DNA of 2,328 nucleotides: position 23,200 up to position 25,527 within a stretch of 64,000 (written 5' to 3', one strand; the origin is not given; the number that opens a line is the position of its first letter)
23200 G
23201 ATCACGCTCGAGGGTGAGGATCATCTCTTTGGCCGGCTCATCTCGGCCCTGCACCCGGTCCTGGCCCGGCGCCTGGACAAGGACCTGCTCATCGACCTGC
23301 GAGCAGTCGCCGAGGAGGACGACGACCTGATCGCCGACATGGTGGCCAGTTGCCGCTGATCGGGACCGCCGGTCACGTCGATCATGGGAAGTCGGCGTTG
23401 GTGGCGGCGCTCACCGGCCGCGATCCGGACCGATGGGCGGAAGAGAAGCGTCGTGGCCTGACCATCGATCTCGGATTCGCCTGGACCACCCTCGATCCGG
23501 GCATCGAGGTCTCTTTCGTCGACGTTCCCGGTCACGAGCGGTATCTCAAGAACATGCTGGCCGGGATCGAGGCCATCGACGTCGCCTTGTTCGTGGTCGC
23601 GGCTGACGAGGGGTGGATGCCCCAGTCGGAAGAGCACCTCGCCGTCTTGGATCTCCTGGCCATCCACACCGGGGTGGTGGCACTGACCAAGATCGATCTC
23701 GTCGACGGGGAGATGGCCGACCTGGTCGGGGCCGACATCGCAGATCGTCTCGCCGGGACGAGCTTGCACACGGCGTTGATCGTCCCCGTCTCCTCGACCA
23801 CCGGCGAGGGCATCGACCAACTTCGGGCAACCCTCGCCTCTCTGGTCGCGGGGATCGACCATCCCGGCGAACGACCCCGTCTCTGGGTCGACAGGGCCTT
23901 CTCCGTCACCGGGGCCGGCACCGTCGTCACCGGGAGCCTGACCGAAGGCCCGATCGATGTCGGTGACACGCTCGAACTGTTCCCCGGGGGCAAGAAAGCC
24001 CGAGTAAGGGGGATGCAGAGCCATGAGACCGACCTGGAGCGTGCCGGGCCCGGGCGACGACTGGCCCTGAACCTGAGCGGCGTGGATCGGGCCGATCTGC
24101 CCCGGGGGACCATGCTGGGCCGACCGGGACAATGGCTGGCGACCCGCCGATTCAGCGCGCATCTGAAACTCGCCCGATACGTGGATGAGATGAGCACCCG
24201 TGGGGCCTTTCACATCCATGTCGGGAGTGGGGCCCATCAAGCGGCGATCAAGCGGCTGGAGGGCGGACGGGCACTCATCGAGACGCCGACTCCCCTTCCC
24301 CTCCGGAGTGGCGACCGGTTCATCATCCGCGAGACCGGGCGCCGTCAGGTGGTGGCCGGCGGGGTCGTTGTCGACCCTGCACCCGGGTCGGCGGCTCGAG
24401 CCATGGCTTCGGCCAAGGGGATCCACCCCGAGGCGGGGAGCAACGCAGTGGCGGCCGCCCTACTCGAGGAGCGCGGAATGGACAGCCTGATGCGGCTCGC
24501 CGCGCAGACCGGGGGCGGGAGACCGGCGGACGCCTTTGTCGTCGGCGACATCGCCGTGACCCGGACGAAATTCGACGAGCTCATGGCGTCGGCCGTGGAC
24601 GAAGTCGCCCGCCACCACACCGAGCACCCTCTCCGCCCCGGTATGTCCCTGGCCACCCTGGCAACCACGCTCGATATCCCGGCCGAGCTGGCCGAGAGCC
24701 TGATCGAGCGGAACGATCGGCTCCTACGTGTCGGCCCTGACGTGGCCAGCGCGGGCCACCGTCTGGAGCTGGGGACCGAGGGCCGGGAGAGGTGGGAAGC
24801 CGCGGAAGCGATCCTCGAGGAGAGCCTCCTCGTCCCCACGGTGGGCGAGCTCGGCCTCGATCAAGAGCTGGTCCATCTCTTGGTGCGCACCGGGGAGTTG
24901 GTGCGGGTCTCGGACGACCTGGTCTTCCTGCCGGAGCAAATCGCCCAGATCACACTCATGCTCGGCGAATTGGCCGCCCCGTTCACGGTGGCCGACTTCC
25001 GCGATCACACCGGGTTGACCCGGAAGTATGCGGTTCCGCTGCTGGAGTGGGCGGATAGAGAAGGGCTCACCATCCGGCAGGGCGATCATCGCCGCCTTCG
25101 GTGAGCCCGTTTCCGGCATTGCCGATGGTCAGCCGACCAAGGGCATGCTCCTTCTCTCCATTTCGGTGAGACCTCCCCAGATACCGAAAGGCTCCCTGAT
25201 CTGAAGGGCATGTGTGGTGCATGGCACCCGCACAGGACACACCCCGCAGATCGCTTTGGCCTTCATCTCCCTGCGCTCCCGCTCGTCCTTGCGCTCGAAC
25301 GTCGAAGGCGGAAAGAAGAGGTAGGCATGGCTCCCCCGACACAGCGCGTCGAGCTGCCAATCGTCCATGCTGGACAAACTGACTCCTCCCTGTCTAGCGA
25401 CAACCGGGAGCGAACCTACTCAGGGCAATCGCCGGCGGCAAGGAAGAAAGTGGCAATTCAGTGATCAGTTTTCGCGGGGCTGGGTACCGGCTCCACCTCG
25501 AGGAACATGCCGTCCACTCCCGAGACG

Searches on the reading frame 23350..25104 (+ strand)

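Call 12: search_protein_families(library=pfam, proteins=[window:23350-25104:+], max_evalue=0.001)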
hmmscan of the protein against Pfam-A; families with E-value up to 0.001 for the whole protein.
window:23350-25104:+ (584 aa): 6 families
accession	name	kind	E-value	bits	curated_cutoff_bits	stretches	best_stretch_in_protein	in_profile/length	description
PF00009.33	GTP_EFTU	-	1.5e-29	103.3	26.5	1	3-165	5-185/188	Elongation factor Tu GTP binding domain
PF09107.17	SelB-wing_3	-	1.6e-18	66.4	23.2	1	543-583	7-47/47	Elongation factor SelB, winged helix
PF25461.1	Beta-barrel_SelB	-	8.8e-10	39.2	27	1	281-345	14-78/80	Selenocysteine-specific elongation factor, beta-barrel domain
PF03144.31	GTP_EFTU_D2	-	1e-07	32.7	30.3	1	190-255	1-71/73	Elongation factor Tu domain 2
PF01926.29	MMR_HSR1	-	6.7e-07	29.8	21.9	1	4-100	2-100/113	50S ribosome-binding GTPase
PF09106.17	SelB-wing_2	-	4.9e-05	23.8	22.3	1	417-454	2-41/57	Elongation factor SelB, winged helix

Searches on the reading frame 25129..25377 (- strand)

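Call 77: search_protein_families(library=pfam, proteins=[window:25129-25377:-], max_evalue=0.0001)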
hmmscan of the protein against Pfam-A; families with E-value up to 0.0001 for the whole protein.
window:25129-25377:- (82 aa): 1 family
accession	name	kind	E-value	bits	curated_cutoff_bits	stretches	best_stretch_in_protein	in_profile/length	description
PF02467.21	Whib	-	4.6e-22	78.8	23.6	1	7-78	1-65/65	Transcription factor WhiB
